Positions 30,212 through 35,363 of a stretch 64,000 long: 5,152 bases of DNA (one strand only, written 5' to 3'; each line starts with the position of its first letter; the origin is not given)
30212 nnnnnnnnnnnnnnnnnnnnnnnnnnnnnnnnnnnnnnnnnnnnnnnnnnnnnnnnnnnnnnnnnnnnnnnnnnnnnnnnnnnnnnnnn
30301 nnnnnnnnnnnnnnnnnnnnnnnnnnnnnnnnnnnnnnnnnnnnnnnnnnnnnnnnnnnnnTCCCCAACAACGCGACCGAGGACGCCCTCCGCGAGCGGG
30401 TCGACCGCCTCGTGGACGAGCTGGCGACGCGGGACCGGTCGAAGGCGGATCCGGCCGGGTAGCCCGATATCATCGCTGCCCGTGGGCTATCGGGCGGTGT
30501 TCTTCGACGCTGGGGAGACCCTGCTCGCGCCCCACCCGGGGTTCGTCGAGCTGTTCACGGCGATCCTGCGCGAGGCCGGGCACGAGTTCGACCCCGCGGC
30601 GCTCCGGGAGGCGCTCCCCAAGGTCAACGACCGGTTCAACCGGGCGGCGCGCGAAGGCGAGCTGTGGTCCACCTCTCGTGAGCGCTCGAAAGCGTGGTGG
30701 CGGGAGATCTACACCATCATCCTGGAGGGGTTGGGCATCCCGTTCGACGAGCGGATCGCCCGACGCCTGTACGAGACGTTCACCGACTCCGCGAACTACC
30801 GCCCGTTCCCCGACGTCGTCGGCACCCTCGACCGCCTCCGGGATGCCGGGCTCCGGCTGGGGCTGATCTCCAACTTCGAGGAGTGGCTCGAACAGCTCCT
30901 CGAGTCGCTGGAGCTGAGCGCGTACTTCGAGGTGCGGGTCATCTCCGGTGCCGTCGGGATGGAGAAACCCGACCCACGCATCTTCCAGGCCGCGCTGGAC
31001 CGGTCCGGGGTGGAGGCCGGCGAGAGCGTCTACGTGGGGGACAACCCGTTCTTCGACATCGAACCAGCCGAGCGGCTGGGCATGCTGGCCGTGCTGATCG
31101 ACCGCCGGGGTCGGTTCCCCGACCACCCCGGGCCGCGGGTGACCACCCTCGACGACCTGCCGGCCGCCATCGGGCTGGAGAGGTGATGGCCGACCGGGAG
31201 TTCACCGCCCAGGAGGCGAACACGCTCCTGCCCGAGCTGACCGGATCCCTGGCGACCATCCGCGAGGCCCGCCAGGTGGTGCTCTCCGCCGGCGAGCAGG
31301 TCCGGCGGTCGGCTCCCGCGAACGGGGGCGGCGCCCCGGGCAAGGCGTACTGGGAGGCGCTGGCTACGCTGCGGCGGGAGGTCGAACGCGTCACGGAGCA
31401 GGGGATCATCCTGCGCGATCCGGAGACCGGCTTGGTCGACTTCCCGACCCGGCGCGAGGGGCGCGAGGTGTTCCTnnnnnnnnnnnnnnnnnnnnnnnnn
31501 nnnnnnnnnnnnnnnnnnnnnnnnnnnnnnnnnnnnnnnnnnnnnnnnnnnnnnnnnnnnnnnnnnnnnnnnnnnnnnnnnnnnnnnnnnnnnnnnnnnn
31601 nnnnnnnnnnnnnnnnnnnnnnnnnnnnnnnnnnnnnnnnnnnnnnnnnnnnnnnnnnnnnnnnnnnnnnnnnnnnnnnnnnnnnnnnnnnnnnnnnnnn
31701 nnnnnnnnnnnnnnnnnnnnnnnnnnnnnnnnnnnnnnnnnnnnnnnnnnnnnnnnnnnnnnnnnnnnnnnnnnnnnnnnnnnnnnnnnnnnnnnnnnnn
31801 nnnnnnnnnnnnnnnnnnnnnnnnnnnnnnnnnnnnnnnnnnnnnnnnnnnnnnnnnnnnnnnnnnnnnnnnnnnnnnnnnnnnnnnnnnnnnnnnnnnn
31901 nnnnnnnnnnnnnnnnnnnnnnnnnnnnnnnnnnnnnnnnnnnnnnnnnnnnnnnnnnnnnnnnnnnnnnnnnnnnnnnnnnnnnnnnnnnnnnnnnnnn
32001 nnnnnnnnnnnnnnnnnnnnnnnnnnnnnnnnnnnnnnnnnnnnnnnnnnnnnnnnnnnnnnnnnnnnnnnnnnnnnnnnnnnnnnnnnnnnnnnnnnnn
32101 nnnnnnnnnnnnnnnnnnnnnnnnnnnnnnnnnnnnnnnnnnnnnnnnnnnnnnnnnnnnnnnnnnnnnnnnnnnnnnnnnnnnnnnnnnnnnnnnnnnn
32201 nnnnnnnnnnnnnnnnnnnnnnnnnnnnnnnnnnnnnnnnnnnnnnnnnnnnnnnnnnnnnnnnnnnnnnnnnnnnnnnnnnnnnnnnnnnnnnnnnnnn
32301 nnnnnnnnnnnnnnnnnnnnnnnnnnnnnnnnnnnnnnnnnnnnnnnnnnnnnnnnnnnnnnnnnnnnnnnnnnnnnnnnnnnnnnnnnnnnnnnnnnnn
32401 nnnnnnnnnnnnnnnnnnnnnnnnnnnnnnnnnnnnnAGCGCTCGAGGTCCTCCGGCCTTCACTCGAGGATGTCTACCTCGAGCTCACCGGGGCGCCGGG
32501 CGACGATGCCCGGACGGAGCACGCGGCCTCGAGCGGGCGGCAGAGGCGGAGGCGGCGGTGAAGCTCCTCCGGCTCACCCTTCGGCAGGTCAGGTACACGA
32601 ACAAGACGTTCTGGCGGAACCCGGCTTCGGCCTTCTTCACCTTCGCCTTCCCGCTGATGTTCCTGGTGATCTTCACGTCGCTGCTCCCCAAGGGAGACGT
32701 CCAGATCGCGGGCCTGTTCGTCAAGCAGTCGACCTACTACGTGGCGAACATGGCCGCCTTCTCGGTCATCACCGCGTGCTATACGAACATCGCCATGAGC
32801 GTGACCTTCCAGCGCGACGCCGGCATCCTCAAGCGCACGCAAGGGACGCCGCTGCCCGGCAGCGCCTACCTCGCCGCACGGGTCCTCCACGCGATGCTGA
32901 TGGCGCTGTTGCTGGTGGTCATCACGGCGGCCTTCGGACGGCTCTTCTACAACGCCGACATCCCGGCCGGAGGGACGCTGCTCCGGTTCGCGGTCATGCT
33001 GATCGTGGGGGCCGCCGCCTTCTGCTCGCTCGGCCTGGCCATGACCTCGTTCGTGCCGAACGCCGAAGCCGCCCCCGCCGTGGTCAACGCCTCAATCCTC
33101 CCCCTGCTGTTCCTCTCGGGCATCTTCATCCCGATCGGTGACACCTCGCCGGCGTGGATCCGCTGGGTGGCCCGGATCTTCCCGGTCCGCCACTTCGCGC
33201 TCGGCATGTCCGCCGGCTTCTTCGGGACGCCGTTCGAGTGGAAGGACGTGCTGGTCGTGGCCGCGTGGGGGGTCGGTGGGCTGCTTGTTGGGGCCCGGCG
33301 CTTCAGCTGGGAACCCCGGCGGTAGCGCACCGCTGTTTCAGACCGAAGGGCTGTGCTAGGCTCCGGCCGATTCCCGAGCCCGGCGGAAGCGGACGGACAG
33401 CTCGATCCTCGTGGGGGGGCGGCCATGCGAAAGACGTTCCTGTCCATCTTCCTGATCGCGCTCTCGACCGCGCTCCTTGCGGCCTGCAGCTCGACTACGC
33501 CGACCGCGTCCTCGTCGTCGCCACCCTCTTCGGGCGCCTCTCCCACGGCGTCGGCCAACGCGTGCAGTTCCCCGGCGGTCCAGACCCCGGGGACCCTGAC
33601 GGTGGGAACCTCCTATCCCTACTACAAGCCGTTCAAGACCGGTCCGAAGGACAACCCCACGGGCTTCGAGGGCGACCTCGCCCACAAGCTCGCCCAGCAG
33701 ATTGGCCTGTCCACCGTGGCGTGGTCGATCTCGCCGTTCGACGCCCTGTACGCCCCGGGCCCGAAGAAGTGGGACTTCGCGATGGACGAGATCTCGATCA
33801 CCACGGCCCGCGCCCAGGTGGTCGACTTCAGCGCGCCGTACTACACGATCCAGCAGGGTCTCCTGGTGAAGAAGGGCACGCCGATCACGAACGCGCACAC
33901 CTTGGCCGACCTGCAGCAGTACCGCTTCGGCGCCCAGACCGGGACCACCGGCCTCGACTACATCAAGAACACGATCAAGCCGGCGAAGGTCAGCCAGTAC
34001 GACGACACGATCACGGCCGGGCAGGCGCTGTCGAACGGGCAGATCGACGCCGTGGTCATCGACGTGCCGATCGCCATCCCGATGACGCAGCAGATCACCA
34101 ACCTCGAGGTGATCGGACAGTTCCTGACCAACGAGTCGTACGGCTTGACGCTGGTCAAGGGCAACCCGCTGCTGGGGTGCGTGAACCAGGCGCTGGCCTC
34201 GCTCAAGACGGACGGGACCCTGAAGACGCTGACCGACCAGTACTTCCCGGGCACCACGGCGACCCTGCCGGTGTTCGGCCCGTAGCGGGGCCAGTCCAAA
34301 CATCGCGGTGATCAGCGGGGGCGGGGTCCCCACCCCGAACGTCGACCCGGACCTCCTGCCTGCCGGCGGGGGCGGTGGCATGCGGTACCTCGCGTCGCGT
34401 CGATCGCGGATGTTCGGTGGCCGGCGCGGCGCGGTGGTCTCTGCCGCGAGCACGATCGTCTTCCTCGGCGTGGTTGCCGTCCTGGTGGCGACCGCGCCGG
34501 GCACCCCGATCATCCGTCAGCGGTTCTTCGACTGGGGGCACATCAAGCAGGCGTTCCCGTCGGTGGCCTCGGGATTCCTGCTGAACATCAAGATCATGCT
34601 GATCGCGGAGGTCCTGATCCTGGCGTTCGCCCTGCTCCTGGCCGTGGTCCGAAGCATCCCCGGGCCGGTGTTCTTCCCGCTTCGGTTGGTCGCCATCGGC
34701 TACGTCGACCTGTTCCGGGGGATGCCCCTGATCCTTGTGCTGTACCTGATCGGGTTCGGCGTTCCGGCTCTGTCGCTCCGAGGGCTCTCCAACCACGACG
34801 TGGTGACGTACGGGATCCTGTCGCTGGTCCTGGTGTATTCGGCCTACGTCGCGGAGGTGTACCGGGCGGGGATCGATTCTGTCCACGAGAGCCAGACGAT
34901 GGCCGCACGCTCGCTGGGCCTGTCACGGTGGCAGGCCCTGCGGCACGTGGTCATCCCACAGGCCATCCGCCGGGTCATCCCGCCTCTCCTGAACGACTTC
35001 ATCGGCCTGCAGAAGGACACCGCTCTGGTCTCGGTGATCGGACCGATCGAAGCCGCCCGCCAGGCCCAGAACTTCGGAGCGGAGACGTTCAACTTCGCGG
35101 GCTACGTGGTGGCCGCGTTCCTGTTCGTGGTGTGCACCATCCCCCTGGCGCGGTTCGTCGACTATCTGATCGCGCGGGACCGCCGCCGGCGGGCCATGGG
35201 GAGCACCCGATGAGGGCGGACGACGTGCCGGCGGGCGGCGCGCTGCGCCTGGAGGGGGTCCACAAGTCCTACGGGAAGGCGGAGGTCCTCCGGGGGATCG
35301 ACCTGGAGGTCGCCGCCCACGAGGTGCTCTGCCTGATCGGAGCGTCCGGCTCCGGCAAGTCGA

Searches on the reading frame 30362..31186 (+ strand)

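Call 45: search_protein_families(library=pfam, proteins=[window:30362-31186:+], max_evalue=0.000001)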
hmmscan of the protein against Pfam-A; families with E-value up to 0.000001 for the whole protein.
window:30362-31186:+ (274 aa): 3 families
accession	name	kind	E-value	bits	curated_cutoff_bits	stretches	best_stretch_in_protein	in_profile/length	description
PF00702.32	Hydrolase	-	3e-25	90.2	26.4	1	43-240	1-191/191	haloacid dehalogenase-like hydrolase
PF13419.12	HAD_2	-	4.2e-20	73.1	23.8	1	130-244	63-176/178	Haloacid dehalogenase-like hydrolase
PF13242.12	Hydrolase_like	-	7.6e-07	29.4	22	0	201-247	3-49/75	HAD-hyrolase-like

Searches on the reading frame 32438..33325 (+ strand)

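Call 45: search_protein_families(library=pfam, proteins=[window:32438-33325:+], max_evalue=0.000001)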
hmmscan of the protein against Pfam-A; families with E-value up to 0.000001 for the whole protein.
window:32438-33325:+ (295 aa): 2 families
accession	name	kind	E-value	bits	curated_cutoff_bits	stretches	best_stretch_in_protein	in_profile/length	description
PF01061.29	ABC2_membrane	-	6.8e-27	94.8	26.9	1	52-262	8-211/211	ABC-2 type transporter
PF12698.13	ABC2_membrane_3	-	1.7e-18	67.3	31.6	1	96-264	158-322/347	ABC-2 family transporter protein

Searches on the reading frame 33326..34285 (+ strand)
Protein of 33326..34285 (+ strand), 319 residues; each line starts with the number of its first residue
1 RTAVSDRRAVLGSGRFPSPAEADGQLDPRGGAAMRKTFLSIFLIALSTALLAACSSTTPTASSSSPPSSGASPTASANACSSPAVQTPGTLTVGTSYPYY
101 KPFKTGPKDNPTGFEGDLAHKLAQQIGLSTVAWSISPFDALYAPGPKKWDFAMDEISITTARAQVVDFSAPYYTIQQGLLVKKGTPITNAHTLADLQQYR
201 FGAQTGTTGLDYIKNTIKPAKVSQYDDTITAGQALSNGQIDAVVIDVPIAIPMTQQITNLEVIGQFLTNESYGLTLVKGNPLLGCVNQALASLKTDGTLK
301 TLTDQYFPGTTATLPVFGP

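Call 45: search_protein_families(library=pfam, proteins=[window:33326-34285:+], max_evalue=0.000001)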
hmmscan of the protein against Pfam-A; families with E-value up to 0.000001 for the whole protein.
window:33326-34285:+ (319 aa): 1 family
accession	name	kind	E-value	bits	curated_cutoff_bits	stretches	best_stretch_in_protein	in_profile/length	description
PF00497.25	SBP_bac_3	-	1.1e-24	87.1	26.4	1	91-308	1-131/132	Bacterial extracellular solute-binding proteins, family 3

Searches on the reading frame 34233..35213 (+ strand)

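Call 45: search_protein_families(library=pfam, proteins=[window:34233-35213:+], max_evalue=0.000001)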
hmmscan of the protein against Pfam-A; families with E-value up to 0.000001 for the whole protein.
window:34233-35213:+ (326 aa): 1 family
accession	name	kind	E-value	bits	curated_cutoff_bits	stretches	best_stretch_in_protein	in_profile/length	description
PF00528.27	BPD_transp_1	-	2.2e-20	73.6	26.4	1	149-315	15-181/184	Binding-protein-dependent transport system inner membrane component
